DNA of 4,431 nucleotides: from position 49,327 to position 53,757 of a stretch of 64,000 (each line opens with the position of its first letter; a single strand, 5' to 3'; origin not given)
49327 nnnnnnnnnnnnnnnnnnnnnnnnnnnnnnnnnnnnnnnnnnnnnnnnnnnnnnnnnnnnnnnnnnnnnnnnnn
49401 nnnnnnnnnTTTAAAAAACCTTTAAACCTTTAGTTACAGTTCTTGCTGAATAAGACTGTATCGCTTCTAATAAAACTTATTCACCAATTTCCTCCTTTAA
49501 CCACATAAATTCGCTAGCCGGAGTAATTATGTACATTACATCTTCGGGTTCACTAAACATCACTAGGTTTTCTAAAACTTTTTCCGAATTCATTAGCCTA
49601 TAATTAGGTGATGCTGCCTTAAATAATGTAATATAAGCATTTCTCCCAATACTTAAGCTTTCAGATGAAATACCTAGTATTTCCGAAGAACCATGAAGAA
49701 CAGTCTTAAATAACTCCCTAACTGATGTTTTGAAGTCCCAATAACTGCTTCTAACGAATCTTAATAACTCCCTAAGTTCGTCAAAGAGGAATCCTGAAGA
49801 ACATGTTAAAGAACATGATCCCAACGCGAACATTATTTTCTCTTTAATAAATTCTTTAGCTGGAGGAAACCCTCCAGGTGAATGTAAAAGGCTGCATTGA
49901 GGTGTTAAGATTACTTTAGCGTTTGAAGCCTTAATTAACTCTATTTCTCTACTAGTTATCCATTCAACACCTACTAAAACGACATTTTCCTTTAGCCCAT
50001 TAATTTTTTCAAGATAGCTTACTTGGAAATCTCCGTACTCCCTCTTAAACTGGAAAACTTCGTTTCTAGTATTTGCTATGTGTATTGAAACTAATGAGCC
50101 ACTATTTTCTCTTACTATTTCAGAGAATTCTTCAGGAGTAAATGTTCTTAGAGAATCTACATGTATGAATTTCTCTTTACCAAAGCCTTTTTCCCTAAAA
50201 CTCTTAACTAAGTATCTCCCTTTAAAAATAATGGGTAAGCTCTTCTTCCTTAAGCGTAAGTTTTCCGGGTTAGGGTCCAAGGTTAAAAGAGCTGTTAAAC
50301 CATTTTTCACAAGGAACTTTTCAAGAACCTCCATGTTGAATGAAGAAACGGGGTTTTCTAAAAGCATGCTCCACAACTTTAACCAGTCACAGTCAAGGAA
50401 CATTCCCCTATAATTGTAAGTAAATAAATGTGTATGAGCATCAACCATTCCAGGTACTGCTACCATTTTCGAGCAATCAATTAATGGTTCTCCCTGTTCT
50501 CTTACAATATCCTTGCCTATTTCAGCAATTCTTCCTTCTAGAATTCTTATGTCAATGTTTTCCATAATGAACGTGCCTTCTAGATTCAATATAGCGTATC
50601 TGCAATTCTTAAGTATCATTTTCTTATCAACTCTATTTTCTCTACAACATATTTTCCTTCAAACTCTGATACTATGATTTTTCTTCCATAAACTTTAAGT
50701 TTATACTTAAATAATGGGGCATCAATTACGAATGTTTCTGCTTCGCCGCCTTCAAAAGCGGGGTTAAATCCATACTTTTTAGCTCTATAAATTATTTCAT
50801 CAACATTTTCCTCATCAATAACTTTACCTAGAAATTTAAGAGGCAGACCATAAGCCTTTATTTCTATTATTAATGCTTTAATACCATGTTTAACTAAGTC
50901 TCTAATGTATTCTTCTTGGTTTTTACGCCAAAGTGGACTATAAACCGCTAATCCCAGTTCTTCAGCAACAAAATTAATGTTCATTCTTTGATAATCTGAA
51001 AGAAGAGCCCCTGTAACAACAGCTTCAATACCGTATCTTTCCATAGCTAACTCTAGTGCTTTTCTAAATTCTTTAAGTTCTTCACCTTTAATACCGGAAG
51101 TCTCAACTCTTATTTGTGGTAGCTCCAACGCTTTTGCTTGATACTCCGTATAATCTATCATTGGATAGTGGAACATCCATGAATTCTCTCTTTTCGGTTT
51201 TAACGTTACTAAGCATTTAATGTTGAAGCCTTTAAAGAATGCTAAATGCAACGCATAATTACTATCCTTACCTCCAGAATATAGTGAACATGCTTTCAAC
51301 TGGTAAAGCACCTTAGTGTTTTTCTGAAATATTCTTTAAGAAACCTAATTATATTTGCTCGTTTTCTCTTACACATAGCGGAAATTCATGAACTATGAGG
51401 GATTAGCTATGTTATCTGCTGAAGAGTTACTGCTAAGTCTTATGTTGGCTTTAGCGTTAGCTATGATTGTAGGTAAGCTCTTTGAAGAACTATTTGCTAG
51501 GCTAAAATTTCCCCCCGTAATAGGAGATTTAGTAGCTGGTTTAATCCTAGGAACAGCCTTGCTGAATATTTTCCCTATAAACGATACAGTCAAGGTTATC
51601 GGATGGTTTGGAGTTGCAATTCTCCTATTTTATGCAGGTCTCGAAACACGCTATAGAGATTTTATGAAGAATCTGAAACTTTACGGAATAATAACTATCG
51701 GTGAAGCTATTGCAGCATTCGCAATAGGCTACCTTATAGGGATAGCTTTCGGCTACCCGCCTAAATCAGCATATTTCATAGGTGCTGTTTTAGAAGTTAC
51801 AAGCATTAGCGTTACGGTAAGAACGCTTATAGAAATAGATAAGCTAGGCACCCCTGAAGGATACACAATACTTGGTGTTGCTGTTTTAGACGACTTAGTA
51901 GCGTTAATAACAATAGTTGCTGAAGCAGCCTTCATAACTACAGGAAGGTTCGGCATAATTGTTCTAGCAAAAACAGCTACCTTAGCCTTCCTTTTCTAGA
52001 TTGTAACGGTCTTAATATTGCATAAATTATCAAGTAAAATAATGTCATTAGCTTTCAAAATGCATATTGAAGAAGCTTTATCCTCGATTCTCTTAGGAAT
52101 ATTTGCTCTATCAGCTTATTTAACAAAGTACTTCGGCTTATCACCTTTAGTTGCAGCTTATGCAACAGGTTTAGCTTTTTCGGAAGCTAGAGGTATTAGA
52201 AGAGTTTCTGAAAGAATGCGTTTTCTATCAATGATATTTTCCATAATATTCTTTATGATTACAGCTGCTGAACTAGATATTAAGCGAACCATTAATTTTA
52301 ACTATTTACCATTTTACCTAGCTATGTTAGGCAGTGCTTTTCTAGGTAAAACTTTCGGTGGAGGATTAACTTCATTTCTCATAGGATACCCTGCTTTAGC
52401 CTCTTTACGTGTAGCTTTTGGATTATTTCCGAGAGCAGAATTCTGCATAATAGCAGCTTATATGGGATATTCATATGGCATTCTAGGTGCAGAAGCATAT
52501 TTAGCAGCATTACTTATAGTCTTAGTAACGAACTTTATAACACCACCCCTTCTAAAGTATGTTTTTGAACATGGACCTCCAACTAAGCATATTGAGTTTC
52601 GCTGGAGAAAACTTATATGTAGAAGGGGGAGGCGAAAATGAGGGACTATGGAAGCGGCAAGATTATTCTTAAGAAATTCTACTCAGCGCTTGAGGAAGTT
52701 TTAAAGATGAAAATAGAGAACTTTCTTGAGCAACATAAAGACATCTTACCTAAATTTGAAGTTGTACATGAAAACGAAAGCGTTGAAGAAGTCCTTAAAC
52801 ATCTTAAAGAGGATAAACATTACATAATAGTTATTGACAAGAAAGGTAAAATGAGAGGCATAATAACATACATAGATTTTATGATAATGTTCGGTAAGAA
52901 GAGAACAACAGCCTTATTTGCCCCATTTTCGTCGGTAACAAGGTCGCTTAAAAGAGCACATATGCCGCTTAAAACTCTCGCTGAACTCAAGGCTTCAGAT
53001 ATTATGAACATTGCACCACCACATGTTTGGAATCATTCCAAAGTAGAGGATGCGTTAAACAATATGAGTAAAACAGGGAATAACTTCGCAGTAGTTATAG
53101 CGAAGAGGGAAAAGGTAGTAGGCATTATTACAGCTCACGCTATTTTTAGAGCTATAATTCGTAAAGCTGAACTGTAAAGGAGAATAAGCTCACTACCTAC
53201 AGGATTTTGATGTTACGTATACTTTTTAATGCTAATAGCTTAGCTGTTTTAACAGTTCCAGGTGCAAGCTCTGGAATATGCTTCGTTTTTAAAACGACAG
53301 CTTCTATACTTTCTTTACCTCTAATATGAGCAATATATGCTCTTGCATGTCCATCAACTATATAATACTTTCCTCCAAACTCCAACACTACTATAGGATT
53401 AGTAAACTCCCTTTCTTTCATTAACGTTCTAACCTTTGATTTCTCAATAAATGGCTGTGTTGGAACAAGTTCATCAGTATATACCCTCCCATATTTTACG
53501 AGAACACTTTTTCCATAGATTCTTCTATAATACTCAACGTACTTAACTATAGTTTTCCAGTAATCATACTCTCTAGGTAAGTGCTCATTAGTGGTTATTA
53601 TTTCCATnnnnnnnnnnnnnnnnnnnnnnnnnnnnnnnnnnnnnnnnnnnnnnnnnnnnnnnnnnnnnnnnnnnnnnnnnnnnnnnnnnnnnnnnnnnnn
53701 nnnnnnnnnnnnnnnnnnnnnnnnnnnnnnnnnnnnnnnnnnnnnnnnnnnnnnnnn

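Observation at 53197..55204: hypA + MinD-type hypB operon extended by two tandem ParB/Srx-fold mini-proteins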

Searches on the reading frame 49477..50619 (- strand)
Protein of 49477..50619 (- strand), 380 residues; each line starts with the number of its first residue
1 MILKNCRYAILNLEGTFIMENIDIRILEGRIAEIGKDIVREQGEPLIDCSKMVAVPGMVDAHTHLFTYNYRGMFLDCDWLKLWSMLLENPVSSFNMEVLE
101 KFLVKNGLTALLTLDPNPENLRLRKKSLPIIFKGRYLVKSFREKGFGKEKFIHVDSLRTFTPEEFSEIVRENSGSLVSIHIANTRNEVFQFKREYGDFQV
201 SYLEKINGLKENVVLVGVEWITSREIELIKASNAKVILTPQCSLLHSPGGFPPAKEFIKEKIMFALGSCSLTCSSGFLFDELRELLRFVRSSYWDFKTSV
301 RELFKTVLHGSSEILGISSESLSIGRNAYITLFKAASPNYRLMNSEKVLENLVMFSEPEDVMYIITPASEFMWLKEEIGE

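Call 79: search_protein_families(library=pfam, proteins=[window:49477-50619:-], max_evalue=0.001)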
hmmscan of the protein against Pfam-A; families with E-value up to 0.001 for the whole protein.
window:49477-50619:- (380 aa): 1 family
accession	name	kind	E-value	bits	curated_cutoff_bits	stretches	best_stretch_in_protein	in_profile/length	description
PF01979.26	Amidohydro_1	-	1.7e-12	47.7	25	1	159-337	131-321/345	Amidohydrolase family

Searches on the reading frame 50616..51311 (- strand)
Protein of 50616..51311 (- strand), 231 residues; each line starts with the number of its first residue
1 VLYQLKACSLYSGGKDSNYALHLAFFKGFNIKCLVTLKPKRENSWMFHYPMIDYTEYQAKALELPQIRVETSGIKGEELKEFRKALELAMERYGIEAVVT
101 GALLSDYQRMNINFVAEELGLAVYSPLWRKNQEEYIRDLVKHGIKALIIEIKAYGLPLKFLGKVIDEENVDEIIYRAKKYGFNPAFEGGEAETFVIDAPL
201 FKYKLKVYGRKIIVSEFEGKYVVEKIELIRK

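Call 79: search_protein_families(library=pfam, proteins=[window:50616-51311:-], max_evalue=0.001)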
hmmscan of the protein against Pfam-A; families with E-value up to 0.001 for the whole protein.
window:50616-51311:- (231 aa): 2 families
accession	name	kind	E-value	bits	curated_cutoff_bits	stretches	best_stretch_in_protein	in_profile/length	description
PF01902.24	Diphthami_syn_2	-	5.6e-58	196.5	23.2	1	6-227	2-218/219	Diphthamide synthase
PF07905.16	PucR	-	0.00031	21.5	33.5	1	78-157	4-80/118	Purine catabolism regulatory protein-like family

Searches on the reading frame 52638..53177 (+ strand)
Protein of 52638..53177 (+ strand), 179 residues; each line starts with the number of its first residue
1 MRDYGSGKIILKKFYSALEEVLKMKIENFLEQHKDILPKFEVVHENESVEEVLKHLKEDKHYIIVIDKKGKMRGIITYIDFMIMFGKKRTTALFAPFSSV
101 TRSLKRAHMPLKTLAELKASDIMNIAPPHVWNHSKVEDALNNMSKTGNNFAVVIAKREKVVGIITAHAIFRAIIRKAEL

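Call 79: search_protein_families(library=pfam, proteins=[window:52638-53177:+], max_evalue=0.001)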
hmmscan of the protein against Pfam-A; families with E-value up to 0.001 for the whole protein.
window:52638-53177:+ (179 aa): 1 family
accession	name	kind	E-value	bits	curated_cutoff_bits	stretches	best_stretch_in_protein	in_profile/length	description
PF00571.33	CBS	-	3.1e-17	63.1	24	2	38-82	7-52/57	CBS domain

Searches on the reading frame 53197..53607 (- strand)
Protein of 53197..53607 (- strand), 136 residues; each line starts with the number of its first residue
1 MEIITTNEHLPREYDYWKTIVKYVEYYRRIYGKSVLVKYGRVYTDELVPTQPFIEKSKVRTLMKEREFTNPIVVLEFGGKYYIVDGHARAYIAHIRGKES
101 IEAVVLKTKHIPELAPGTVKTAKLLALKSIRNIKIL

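Call 3: search_protein_families(library=pfam, proteins=[window:53197-53607:-], max_evalue=1)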
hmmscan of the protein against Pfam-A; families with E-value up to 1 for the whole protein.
window:53197-53607:- (136 aa): 2 families
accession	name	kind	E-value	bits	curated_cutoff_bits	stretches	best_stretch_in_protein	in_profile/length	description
PF23719.1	VapB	-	0.027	15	27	1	73-107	61-95/97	Antitoxin VapB-like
PF08857.17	ParBc_2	-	0.12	12.9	23.6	1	71-101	44-74/158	Putative ParB-like nuclease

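Call 4: search_protein_families(library=ncbifam, proteins=[window:53197-53607:-], max_evalue=1)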
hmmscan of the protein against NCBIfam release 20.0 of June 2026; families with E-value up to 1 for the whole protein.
window:53197-53607:- (136 aa): 1 family
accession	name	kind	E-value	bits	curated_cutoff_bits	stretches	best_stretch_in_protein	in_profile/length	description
TIGR00180.1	parB_part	domain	0.015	15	58.45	1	63-108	36-84/186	ParB/RepB/Spo0J family partition protein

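Call 7: find_homologous_proteins(query=window:53197-53607:-, max_evalue=0.001)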
Query window:53197-53607:-: 5 candidates shared short words with the query, none scored E <= 0.001.

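Call 9: find_encoding_contigs(protein=window:53197-53607:-, flank=10000)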
Protein window:53197-53607:- (136 aa): 1 contig read that carries it; 1 place shown.
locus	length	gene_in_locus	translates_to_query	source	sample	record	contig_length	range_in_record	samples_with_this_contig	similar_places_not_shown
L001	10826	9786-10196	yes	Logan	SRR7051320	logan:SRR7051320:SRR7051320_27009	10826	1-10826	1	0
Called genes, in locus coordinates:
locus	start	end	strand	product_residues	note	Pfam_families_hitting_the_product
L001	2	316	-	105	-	?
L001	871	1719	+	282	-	PF22626:LysX_preATP_grasp, PF02655:ATP-grasp_3 (weak), PF08443:RimK, PF02955:GSH-S_ATP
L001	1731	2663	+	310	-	PF02729:OTCace_N, PF00185:OTCace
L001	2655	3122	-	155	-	-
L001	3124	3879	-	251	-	-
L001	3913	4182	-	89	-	-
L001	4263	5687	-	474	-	PF14010:PEPcase_2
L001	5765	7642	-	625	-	PF16254:DUF4910, PF04389:Peptidase_M28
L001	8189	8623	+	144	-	PF01155:HypA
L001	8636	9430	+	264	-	PF10609:ParA, PF01656:CbiA, PF02374:ArsA_ATPase (weak), PF09140:MipZ, PF13614:AAA_31 (faint)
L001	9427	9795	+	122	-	-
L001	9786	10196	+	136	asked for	-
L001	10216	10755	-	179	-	PF00571:CBS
